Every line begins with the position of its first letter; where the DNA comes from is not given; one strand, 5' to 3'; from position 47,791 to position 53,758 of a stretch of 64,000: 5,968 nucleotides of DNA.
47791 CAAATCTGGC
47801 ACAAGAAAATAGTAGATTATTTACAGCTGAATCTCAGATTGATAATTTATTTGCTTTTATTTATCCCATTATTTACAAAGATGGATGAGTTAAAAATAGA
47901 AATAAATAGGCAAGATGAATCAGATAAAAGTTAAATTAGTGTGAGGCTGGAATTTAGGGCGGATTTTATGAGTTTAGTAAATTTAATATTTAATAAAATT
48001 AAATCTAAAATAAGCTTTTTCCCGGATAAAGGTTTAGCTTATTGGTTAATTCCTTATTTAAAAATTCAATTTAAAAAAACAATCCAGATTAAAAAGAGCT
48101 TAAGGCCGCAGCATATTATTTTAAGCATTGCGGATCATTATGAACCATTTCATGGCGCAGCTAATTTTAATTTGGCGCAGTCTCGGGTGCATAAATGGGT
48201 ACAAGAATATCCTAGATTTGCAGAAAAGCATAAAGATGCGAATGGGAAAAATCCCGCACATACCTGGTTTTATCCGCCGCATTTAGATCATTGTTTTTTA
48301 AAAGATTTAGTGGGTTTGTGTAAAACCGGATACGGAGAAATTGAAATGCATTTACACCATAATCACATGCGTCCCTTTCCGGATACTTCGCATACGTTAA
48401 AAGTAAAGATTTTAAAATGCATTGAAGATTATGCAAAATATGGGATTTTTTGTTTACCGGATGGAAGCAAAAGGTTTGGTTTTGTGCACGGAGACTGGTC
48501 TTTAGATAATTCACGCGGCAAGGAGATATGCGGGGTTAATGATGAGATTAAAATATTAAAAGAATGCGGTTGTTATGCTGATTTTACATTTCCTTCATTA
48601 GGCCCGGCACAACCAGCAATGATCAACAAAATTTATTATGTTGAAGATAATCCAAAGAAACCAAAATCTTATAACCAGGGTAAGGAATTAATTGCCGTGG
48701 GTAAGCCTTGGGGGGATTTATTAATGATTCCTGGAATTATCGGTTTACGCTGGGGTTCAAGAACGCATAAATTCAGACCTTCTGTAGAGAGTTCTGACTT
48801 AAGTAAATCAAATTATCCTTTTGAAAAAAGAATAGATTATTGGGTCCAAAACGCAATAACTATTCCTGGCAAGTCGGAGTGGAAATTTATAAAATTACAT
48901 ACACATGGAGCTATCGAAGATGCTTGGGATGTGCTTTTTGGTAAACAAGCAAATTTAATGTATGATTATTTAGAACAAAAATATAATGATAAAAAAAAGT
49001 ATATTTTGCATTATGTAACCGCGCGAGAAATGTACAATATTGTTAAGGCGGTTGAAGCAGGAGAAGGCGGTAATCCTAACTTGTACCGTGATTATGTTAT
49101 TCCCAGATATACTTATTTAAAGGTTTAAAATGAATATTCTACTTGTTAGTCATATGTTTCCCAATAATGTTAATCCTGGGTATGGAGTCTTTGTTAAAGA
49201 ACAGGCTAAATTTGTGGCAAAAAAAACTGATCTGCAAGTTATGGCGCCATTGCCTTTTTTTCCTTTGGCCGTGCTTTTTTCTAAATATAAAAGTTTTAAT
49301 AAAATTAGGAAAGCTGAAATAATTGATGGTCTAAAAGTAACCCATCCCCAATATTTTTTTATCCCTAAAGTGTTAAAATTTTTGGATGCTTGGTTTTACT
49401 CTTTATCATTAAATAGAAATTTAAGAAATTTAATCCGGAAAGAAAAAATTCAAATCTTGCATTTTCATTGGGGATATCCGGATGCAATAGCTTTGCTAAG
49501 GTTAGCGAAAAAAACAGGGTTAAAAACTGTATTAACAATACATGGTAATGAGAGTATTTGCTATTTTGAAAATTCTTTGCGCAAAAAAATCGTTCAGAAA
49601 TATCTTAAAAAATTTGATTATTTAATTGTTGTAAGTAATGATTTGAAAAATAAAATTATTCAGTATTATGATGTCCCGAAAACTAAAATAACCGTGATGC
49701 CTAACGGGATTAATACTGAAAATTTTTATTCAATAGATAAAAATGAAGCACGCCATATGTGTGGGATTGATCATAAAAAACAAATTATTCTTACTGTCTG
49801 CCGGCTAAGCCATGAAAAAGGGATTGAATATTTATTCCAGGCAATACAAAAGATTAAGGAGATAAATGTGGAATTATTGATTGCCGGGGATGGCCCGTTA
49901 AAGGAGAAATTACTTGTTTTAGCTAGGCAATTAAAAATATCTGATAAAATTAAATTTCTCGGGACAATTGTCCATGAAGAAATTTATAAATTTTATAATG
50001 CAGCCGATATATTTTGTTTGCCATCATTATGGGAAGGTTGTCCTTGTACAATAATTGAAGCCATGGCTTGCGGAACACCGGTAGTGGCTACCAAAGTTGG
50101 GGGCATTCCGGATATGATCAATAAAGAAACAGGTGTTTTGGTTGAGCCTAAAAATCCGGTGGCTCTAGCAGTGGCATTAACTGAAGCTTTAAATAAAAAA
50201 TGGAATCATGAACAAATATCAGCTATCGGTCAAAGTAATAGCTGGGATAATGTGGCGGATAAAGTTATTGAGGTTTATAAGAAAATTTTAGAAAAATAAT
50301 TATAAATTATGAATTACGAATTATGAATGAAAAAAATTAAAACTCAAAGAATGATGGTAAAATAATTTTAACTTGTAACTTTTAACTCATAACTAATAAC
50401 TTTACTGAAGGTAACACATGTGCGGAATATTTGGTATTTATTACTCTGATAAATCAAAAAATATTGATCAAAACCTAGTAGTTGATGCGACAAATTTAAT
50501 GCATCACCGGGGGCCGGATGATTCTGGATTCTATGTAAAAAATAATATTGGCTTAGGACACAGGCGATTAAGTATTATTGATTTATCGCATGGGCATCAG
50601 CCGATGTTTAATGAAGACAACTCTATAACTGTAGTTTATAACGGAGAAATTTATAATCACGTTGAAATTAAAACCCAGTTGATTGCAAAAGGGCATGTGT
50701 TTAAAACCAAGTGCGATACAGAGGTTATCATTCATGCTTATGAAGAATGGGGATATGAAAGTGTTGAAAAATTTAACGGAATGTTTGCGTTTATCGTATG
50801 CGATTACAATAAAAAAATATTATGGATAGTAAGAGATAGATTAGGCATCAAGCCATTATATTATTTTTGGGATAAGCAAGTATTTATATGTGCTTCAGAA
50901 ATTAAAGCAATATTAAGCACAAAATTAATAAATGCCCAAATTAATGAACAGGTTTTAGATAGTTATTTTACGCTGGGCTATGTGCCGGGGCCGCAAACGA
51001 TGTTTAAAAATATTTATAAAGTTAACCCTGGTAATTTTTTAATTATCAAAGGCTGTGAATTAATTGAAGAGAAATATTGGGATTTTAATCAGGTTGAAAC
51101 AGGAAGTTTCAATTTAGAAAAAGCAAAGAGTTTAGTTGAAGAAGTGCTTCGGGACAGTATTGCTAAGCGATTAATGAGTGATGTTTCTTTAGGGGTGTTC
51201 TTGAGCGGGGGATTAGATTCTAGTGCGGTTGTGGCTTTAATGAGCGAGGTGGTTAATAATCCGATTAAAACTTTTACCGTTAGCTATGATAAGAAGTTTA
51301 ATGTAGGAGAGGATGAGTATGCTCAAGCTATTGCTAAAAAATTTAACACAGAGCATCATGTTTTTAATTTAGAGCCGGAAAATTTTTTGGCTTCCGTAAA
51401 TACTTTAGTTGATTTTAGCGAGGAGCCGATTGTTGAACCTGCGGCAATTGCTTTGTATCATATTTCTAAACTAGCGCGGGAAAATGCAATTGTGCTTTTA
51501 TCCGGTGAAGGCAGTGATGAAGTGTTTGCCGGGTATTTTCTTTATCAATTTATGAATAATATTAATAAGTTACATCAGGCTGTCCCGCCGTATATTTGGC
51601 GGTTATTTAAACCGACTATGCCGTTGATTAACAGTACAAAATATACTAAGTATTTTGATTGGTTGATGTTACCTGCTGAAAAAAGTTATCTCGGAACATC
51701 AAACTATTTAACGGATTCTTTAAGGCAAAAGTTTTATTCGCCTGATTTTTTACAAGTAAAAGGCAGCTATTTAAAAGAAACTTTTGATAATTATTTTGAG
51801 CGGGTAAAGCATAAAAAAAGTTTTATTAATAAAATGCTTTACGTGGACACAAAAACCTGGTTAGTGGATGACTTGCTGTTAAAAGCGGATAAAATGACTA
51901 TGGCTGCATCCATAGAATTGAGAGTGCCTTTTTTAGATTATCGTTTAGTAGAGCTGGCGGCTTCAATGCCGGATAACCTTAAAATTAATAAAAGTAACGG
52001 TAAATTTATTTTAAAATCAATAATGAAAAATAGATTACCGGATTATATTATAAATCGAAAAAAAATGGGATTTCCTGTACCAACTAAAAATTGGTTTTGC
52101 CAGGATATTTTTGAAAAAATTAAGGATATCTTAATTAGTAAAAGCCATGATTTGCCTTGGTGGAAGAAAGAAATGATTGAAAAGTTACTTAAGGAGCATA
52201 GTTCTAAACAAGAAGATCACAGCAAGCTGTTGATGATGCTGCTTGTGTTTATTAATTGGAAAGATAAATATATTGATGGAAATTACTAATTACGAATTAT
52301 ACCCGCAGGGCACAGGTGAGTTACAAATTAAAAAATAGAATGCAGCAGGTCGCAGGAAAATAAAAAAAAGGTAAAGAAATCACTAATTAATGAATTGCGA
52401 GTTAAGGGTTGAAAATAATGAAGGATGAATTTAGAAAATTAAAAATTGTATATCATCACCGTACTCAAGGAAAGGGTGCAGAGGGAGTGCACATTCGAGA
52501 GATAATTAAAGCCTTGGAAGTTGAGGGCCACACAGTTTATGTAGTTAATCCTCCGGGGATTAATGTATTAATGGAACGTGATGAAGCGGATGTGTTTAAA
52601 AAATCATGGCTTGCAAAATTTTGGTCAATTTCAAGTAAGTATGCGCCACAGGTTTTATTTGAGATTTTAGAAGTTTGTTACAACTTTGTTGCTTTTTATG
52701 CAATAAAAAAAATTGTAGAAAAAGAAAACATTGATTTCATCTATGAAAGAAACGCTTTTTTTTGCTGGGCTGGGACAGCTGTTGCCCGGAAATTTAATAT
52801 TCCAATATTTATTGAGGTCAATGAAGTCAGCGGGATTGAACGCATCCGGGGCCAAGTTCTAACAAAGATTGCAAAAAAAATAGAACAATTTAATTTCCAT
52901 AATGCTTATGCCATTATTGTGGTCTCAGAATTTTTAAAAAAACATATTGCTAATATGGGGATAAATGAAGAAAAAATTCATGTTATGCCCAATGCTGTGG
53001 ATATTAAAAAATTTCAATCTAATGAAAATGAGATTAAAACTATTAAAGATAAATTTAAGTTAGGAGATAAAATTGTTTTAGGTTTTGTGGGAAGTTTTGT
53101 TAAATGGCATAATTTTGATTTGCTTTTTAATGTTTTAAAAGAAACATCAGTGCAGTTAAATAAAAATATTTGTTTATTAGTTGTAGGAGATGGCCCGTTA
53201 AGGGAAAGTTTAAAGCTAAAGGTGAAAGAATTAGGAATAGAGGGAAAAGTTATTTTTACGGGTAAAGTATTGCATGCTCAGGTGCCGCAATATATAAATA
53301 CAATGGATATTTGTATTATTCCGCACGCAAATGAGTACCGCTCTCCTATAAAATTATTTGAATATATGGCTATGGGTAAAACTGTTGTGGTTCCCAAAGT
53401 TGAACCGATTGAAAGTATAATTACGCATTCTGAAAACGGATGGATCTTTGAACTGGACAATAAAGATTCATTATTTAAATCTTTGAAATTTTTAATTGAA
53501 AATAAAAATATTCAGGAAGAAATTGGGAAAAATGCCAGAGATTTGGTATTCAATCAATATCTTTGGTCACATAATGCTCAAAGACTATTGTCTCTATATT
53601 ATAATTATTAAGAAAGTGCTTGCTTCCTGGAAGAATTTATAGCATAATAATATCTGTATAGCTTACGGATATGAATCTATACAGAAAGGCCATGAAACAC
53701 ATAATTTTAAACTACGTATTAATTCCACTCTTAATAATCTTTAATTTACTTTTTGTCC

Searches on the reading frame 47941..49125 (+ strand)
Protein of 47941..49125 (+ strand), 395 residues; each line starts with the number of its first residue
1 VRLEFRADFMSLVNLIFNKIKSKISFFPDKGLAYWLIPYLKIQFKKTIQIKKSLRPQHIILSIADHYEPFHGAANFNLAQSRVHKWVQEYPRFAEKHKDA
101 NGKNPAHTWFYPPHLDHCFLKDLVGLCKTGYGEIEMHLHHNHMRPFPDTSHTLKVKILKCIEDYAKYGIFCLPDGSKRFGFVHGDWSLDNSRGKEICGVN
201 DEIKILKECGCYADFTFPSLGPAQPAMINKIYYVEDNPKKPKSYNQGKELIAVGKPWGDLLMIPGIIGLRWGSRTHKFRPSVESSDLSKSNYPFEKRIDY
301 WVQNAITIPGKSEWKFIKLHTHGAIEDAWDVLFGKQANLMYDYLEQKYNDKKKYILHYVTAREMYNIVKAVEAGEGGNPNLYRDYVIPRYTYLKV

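Call 18: search_protein_families(library=pfam, proteins=[window:47941-49125:+], max_evalue=0.00001)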
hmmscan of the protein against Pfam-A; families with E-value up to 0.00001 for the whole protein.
window:47941-49125:+ (395 aa): 0 families

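Call 55: search_protein_families(library=ncbifam, proteins=[window:47941-49125:+], max_evalue=0.001)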
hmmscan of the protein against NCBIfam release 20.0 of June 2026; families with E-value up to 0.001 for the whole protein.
window:47941-49125:+ (395 aa): 0 families

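Call 56: search_protein_families(library=pfam, proteins=[window:47941-49125:+], max_evalue=1)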
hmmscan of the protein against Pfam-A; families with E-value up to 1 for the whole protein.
window:47941-49125:+ (395 aa): 0 families

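Call 93: search_solved_structures(query=window:47941-49125:+, max_evalue=1)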
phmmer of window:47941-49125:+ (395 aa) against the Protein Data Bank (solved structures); distinct sequences matched with E-value up to 1: 0.

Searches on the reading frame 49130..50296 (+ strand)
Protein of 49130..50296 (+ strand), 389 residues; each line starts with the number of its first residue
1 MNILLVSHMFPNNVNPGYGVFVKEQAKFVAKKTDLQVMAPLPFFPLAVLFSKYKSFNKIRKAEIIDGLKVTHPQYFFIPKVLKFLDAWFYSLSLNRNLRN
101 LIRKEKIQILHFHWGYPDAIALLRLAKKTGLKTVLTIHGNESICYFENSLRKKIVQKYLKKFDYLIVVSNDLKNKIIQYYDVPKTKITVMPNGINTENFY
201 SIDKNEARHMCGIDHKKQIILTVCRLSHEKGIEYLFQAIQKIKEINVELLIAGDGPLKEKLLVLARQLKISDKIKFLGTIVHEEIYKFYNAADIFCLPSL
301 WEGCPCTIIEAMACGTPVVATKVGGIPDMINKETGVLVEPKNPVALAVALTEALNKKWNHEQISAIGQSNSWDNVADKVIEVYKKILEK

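Call 18: search_protein_families(library=pfam, proteins=[window:49130-50296:+], max_evalue=0.00001)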
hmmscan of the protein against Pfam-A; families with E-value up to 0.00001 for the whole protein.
window:49130-50296:+ (389 aa): 5 families
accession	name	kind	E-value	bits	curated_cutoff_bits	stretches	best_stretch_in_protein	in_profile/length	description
PF00534.26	Glycos_transf_1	-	5.6e-44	150.1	26.4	1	204-364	2-166/172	Glycosyl transferases group 1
PF13692.12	Glyco_trans_1_4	-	1.4e-40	139.3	27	1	218-355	2-141/142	Glycosyl transferases group 1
PF13439.12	Glyco_transf_4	-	8.8e-24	84.9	28.5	1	86-197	52-169/170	Glycosyltransferase Family 4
PF13579.12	Glyco_trans_4_4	-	2.2e-10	41.5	29.7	1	89-193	54-158/158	Glycosyl transferase 4-like domain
PF13477.12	Glyco_trans_4_2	-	1.3e-06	29.1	23.4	1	92-169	61-139/139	Glycosyl transferase 4-like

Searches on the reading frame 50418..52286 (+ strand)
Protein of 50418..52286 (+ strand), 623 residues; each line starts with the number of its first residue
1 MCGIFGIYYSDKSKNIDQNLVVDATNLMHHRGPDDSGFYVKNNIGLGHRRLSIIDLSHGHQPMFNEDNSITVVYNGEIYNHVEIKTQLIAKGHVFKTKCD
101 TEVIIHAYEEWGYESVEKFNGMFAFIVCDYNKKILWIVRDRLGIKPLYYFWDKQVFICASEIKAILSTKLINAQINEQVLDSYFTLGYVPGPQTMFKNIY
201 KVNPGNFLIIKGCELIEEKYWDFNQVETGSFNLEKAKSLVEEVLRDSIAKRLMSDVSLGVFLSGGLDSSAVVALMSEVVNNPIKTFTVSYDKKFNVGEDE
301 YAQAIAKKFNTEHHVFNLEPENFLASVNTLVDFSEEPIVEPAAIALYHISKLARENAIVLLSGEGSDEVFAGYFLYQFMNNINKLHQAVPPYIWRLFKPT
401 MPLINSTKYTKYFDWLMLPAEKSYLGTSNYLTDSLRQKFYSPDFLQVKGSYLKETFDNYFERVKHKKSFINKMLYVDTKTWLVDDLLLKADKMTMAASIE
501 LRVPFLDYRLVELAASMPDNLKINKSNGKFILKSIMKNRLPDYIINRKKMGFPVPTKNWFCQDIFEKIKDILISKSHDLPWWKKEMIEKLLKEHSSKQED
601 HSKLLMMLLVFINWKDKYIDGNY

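Call 18: search_protein_families(library=pfam, proteins=[window:50418-52286:+], max_evalue=0.00001)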
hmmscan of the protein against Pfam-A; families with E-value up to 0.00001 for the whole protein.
window:50418-52286:+ (623 aa): 4 families
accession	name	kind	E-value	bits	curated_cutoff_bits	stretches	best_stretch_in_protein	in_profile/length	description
PF00733.27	Asn_synthase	-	5.1e-92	309.7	21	1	240-614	2-352/354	Asparagine synthase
PF13537.11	GATase_7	-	4.9e-47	159.4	25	1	48-166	1-122/123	Glutamine amidotransferase domain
PF13522.11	GATase_6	-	2.2e-41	141.3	27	1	33-161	1-130/130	Glutamine amidotransferase domain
PF06508.19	QueC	-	5.6e-07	29.7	22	1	260-323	4-66/210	Queuosine biosynthesis protein QueC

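Call 55: search_protein_families(library=ncbifam, proteins=[window:50418-52286:+], max_evalue=0.001)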
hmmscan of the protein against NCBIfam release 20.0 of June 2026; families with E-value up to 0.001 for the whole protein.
window:50418-52286:+ (623 aa): 12 families
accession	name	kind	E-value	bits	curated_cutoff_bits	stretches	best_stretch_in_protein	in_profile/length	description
TIGR03108.1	eps_aminotran_1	hypoth_equivalog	3.2e-173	577.8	816.9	1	1-612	1-622/628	XrtA/PEP-CTERM system amidotransferase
TIGR01536.1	asn_synth_AEB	equivalog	7.3e-154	513.6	267.1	1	2-552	1-517/517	asparagine synthase (glutamine-hydrolyzing)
TIGR03104.1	trio_amidotrans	equivalog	4.9e-136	454.4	570.1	2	1-381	1-388/589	N-acetylglutaminylglutamine amidotransferase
NF006949.0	PRK09431.1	equivalog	1.6e-98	330.6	499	3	1-167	1-167/554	asparagine synthase B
NF033535.1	lass_lactam_cya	exception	2.6e-79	267.5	525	2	1-370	1-376/668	lasso peptide isopeptide bond-forming cyclase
NF033561.1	macrolact_Ik_Al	subfamily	1.4e-20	73.5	300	1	125-371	83-332/561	albusnodin/ikarugamycin family macrolactam cyclase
NF001484.0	PRK00331.1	subfamily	8.6e-13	47.5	381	1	61-168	86-201/601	isomerizing glutamine--fructose-6-phosphate transaminase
TIGR01134.1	purF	equivalog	8e-12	45.2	350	1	41-165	63-199/432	amidophosphoribosyltransferase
TIGR01135.1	glmS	equivalog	4.9e-11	41.8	418.05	1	43-167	65-199/607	glutamine--fructose-6-phosphate transaminase (isomerizing)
TIGR00364.1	TIGR00364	equivalog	3.6e-06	26.7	150.3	1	260-338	3-78/201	7-cyano-7-deazaguanine synthase QueC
NF010587.0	PRK13980.1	equivalog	9.6e-06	25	255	1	230-374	8-150/267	NAD+ synthase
TIGR00552.1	nadE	equivalog_domain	0.0001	21.6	63.65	1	233-339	2-107/251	NAD(+) synthase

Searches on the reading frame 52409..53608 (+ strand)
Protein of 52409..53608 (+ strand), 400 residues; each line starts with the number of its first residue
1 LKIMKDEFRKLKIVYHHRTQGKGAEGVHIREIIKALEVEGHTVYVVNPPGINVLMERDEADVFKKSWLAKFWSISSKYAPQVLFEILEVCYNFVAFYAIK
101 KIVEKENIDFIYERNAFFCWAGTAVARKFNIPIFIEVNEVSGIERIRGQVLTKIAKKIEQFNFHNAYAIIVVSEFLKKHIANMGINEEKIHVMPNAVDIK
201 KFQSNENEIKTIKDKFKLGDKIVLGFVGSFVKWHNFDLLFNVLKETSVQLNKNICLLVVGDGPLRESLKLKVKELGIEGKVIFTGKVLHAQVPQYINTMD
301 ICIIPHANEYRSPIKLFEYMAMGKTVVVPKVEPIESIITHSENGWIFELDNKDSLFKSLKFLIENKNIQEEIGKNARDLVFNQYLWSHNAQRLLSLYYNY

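Call 18: search_protein_families(library=pfam, proteins=[window:52409-53608:+], max_evalue=0.00001)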
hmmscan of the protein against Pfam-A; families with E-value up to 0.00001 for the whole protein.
window:52409-53608:+ (400 aa): 5 families
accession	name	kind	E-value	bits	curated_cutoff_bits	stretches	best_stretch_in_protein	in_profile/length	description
PF00534.26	Glycos_transf_1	-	1.4e-28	100.1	26.4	1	211-378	4-171/172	Glycosyl transferases group 1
PF13692.12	Glyco_trans_1_4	-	7.2e-25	88.3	27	1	223-365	3-142/142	Glycosyl transferases group 1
PF13439.12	Glyco_transf_4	-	1.4e-17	64.7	28.5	1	26-200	5-169/170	Glycosyltransferase Family 4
PF13524.12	Glyco_trans_1_2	-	8.8e-11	42.4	25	1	280-394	28-143/144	Glycosyl transferase-like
PF13579.12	Glyco_trans_4_4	-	2.2e-09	38.3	29.7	1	26-195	4-157/158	Glycosyl transferase 4-like domain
